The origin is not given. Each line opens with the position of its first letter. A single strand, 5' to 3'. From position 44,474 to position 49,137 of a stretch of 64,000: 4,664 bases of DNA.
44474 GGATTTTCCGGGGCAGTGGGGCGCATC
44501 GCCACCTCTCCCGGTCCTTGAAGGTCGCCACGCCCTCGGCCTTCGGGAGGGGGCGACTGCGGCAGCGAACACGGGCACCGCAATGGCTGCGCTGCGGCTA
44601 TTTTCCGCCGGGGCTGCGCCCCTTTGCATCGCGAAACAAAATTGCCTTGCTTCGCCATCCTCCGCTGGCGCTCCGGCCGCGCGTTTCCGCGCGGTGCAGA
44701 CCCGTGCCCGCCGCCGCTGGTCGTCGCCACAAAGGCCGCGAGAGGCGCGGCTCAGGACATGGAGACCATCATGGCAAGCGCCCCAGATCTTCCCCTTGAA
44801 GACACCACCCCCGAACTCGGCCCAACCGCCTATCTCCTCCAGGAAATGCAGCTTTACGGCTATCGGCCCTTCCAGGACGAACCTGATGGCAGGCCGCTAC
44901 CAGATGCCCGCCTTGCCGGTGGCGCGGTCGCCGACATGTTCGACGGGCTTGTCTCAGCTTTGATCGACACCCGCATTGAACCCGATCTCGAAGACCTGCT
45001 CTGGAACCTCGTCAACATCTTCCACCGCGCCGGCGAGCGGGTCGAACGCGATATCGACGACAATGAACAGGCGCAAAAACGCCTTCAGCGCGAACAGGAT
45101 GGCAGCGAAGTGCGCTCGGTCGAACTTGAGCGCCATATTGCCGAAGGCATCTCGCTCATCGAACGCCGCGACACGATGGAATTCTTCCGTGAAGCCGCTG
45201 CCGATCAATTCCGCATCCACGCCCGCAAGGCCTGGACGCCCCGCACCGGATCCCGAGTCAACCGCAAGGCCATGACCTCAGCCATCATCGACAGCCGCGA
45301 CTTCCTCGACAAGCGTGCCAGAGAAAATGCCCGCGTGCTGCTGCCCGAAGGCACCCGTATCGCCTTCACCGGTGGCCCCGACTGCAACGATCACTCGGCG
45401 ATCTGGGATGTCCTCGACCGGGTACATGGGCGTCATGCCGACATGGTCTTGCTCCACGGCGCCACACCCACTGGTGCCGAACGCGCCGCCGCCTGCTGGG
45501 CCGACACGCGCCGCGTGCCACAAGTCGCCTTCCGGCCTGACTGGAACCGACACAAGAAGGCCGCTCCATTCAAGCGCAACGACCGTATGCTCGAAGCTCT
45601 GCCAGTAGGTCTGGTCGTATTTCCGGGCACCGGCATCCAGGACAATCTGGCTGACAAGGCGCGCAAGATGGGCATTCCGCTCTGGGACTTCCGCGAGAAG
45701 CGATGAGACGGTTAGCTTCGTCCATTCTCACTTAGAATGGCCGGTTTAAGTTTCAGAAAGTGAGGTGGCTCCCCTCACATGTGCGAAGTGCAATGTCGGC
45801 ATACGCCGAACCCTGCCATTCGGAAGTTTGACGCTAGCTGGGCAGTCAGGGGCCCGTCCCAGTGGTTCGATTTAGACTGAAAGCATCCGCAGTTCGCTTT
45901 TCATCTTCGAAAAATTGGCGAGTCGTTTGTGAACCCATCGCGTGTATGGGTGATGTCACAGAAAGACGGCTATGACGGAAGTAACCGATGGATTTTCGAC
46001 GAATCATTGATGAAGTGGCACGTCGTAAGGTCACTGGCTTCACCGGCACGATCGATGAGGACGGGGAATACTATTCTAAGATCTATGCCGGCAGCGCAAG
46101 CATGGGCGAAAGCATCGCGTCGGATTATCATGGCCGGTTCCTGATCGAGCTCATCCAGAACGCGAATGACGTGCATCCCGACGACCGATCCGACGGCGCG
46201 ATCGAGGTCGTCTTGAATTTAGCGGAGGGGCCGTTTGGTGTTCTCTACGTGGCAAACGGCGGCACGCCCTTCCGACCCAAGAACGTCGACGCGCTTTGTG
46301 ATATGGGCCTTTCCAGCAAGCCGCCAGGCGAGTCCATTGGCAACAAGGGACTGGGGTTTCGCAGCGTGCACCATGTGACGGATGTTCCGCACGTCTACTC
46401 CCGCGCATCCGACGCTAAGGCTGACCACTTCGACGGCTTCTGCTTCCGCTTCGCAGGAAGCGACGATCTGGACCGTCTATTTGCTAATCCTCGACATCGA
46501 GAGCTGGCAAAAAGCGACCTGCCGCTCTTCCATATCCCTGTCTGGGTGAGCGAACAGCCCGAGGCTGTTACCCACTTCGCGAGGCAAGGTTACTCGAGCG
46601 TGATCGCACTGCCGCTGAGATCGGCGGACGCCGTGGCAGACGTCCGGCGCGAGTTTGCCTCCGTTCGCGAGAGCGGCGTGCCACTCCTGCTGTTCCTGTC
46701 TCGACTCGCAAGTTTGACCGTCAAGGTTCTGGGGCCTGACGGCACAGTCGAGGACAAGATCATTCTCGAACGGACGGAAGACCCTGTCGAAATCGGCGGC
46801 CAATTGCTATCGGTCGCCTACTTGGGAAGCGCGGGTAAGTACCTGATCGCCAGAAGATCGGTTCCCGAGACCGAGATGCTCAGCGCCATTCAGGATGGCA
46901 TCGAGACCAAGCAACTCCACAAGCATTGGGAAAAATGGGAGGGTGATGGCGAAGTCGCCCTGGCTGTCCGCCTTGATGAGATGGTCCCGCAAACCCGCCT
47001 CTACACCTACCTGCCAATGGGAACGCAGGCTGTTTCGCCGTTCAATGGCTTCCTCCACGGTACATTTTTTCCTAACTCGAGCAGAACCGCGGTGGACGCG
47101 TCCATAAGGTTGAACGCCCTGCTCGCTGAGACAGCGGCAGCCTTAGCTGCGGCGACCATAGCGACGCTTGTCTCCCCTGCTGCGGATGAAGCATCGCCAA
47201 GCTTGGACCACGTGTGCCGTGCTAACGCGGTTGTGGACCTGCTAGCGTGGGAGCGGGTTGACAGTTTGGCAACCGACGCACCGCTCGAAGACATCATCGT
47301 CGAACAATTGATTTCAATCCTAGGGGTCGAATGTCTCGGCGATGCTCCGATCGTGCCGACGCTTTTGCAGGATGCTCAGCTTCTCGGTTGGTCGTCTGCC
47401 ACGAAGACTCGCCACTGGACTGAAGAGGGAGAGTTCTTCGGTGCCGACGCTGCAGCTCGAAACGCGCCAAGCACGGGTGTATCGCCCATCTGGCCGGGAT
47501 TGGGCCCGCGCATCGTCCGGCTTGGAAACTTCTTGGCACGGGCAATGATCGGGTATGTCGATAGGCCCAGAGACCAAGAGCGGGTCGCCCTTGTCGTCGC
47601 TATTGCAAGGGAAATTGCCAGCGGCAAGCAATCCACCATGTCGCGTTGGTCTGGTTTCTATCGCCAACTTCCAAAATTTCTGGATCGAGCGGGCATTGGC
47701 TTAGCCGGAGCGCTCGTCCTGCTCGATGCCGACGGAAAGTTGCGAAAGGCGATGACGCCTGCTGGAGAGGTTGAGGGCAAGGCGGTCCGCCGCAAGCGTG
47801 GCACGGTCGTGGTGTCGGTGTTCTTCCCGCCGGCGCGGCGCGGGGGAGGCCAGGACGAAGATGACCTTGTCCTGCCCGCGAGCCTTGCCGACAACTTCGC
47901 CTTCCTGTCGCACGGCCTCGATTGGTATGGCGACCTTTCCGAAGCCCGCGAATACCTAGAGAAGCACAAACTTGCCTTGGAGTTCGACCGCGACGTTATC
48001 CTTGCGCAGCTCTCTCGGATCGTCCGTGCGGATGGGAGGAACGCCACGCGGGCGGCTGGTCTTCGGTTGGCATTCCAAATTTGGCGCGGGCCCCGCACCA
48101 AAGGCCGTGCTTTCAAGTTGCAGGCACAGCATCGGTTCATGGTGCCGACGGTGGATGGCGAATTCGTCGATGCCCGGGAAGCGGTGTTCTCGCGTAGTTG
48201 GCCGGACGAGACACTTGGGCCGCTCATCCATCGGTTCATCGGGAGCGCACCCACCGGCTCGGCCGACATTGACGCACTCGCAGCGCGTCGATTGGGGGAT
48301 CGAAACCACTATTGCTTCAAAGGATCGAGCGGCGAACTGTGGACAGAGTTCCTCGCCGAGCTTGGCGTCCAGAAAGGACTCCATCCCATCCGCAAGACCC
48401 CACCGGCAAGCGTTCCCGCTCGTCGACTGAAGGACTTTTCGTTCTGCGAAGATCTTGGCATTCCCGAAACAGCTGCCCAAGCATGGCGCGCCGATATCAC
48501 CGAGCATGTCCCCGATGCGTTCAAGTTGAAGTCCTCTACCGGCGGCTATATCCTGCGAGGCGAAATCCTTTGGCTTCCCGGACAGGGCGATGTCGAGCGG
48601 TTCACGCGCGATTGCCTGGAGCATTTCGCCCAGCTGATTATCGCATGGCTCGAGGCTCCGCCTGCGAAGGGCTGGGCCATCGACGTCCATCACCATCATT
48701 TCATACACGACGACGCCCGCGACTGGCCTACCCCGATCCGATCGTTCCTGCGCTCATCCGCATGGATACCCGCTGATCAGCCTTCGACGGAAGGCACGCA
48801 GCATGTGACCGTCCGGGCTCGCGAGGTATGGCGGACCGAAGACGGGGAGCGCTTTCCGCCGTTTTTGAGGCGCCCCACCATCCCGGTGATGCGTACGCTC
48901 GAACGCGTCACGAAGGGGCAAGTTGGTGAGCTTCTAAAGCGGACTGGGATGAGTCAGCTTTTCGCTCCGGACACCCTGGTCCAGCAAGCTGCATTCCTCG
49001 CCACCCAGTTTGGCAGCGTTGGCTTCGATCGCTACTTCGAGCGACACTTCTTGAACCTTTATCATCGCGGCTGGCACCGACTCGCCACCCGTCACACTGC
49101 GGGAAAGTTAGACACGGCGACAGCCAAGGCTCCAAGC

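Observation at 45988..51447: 1819-aa stand-alone GHKL ATPase fused to a C-terminal DUF3883 nuclease-like domain (bacterial NO VEIN-like architecture) in ICE cargo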

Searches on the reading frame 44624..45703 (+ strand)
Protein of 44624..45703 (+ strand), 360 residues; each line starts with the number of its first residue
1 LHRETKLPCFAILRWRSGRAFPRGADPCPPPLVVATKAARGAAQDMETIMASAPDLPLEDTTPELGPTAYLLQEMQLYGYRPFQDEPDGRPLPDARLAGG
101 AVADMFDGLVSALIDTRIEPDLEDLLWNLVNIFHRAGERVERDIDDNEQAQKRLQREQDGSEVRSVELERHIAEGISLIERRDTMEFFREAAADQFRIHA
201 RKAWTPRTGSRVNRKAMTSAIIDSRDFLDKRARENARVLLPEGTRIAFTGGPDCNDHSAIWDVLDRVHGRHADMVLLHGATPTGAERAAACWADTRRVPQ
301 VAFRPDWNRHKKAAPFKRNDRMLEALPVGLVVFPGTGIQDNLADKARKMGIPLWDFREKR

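Call 9: search_protein_families(library=pfam, proteins=[window:44624-45703:+], max_evalue=0.001)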
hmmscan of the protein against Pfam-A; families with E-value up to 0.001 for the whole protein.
window:44624-45703:+ (360 aa): 1 family
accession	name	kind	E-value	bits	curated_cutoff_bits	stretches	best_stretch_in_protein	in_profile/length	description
PF10686.14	YAcAr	-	1.2e-28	99.1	28.2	1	244-310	1-66/66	YspA, cpYpsA-related SLOG family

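Call 35: search_protein_families(library=padloc, proteins=[window:44624-45703:+], max_evalue=0.00001)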
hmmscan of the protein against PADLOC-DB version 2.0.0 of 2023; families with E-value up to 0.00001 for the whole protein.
window:44624-45703:+ (360 aa): 0 families

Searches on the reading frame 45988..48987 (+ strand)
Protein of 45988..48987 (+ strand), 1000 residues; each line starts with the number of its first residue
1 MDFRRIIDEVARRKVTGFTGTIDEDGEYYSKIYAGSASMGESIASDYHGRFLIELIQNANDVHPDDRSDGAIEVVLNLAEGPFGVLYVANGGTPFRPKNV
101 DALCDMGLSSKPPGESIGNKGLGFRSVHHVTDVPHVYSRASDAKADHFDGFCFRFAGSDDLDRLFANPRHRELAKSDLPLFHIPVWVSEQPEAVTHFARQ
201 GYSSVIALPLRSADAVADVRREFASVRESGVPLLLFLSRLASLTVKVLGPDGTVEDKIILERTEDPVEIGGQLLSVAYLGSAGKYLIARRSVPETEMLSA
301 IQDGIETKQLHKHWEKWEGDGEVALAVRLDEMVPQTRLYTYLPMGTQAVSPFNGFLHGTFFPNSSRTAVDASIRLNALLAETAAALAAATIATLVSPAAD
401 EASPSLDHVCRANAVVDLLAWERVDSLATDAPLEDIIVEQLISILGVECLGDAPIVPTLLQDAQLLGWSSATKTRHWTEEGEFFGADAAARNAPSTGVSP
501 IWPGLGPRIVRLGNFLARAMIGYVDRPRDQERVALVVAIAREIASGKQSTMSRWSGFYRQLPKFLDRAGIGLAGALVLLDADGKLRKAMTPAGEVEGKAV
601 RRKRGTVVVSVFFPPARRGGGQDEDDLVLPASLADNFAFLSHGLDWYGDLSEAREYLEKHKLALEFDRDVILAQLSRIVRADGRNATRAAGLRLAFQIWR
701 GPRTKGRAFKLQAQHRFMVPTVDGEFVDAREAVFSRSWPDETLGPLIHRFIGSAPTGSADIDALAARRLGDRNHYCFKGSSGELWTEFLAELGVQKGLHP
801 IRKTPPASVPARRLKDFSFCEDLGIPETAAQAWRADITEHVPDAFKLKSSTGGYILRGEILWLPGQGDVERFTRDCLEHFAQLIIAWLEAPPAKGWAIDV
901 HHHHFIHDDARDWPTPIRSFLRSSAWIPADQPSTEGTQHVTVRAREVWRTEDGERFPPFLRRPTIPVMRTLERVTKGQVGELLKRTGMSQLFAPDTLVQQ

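Call 55: predict_structure(alignment_id=A2)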
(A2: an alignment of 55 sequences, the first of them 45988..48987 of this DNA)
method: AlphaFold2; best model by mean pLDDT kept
length: 1000 residues; sequences in the alignment: 55
mean_pLDDT: 86.9   pTM: 0.70
mean pLDDT of the five models: 86.9, 86.8, 85.3, 84.3, 84.3
residues with pLDDT >= 90: 534; 70-90: 393; 50-70: 46; < 50: 27
segments of 3 or more residues with pLDDT < 50: 112-122, 594-603, 620-624
pLDDT, mean of each block of 10 residues (from residue 1): 89 91 88 73 68 83 86 94 93 86 69 42 69 91 86 92 90 87 92 94 93 92 81 90 94 92 92 92 94 94 88 81 95 90 83 93 79 91 96 92 85 96 87 92 95 95 84 93 91 93 94 94 93 95 83 93 92 92 87 46 57 74 58 83 90 93 87 86 86 89 80 89 92 93 94 90 93 85 89 92 88 92 90 92 85 88 91 95 87 76 89 92 93 87 88 72 89 83 87 80
secondary structure, 60 per line:
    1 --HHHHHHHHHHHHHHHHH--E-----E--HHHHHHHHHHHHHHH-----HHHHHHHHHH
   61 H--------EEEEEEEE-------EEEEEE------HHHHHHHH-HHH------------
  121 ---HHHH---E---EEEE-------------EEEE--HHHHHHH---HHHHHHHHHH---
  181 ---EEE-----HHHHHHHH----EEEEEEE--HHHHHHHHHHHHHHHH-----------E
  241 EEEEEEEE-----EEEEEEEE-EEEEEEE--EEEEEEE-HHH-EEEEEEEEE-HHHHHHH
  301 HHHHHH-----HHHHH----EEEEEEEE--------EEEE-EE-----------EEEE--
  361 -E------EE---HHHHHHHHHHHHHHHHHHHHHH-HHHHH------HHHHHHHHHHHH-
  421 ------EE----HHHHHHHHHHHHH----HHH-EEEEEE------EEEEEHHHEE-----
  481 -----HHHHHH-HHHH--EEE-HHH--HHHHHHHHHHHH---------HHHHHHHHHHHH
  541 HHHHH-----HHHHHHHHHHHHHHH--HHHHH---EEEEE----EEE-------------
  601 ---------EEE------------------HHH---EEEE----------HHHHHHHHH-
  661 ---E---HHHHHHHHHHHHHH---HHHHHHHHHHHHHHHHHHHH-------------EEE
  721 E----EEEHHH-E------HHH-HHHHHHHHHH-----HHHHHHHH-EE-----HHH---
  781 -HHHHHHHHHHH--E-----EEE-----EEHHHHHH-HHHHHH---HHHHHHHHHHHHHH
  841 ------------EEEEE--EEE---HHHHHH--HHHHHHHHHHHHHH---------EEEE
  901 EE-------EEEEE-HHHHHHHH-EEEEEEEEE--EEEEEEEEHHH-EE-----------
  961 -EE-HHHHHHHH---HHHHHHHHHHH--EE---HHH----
elements in order (helices of 4 or more, strands of 3 or more residues): H3-19 H31-45 H51-61 E70-77 E85-90 H97-104 H124-127 E135-138 E152-155 H158-164 H168-177 E184-186 H192-199 E204-210 H213-228 E240-248 E254-261 E263-269 E272-278 E284-292 H294-306 H312-316 E321-328 E337-340 E355-358 H374-395 H397-401 H408-419 H433-445 E454-459 E466-470 H486-491 H493-496 E499-501 H508-519 H529-545 H551-565 H568-572 E576-580 E585-587 E610-612 E637-640 H651-659 H668-681 H685-704 E718-721 E726-728 H744-753 H759-766 H782-792 E801-803 H811-816 H818-823 H827-840 E853-857 E860-862 H866-871 H874-887 E897-902 E910-914 H916-923 E925-933 E936-943 H965-972 H976-986

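Call 59: fold_search(model_id=the predicted structure, library=pdb)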
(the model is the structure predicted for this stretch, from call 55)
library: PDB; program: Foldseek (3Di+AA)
matches with E <= 10: 270; with E <= 0.001: 53
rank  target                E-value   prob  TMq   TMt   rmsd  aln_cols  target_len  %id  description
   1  7zub_A                5.0e-07  1.00  0.21  0.29  18.7       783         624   11  Cryo-EM structure of the indirubin-bound Hsp90-XAP2-AHR complex (released 2022-11-23)
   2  9a6t_B                5.5e-07  1.00  0.18  0.25  18.2       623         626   12  Integrative model of DNAK-HTPG by crosslinking MS and deep learning (released 2024-09-18)
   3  8eob_A                2.7e-06  1.00  0.22  0.32  17.7       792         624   11  Cryo-EM structure of human HSP90B in the closed state (released 2023-01-25)
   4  8h77_A                3.5e-06  1.00  0.22  0.31  17.9       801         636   11  Hsp90-AhR-p23-XAP2 complex (released 2023-01-04)
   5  6xlf_A                4.0e-06  1.00  0.20  0.28  18.7       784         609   11  Full-length Hsc82 in complex with Aha1 in the presence of AMP-PNP (released 2021-06-30)
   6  5v45_A                5.2e-06  1.00  0.14  0.50  10.1       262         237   18  Crystal structure of the F270M, K291M, L318M mutant of SR1 domain of human sacsin (released 2017-05-24)
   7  5v46_B                7.6e-06  1.00  0.15  0.52  10.5       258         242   19  Crystal structure of the I113M, F270M, K291M, L308M mutant of SR1 domain of human sacsin (released 2017-05-24)
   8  7l7i_A                1.0e-05  1.00  0.21  0.30  15.7       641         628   11  Cryo-EM structure of Hsp90:FKBP51:p23 closed-state complex (released 2021-08-25)
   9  5uls_A                1.0e-05  1.00  0.17  0.24  14.1       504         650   11  Structure of GRP94 in the active conformation (released 2017-09-27)
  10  6xlf_B                1.1e-05  1.00  0.19  0.27  19.2       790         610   10  Full-length Hsc82 in complex with Aha1 in the presence of AMP-PNP (released 2021-06-30)
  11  5uls_B                1.4e-05  1.00  0.16  0.23  16.2       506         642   11  Structure of GRP94 in the active conformation (released 2017-09-27)
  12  6xlg_A                1.6e-05  1.00  0.20  0.28  12.9       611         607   12  Full-length Hsc82 in complex with two Aha1 CTD in the presence of ATPgammaS (released 2021-06-30)
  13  2iop_B                2.0e-05  0.99  0.13  0.20  23.6       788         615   11  Crystal Structure of Full-length HtpG, the Escherichia coli Hsp90, Bound to ADP (released 2006-11-21)
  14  6mw7_B                2.3e-05  1.00  0.15  0.28  10.3       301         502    9  Crystal structure of ATPase module of SMCHD1 bound to ATP (released 2019-09-11)
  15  5v46_A                2.5e-05  1.00  0.15  0.50   9.8       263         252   19  Crystal structure of the I113M, F270M, K291M, L308M mutant of SR1 domain of human sacsin (released 2017-05-24)
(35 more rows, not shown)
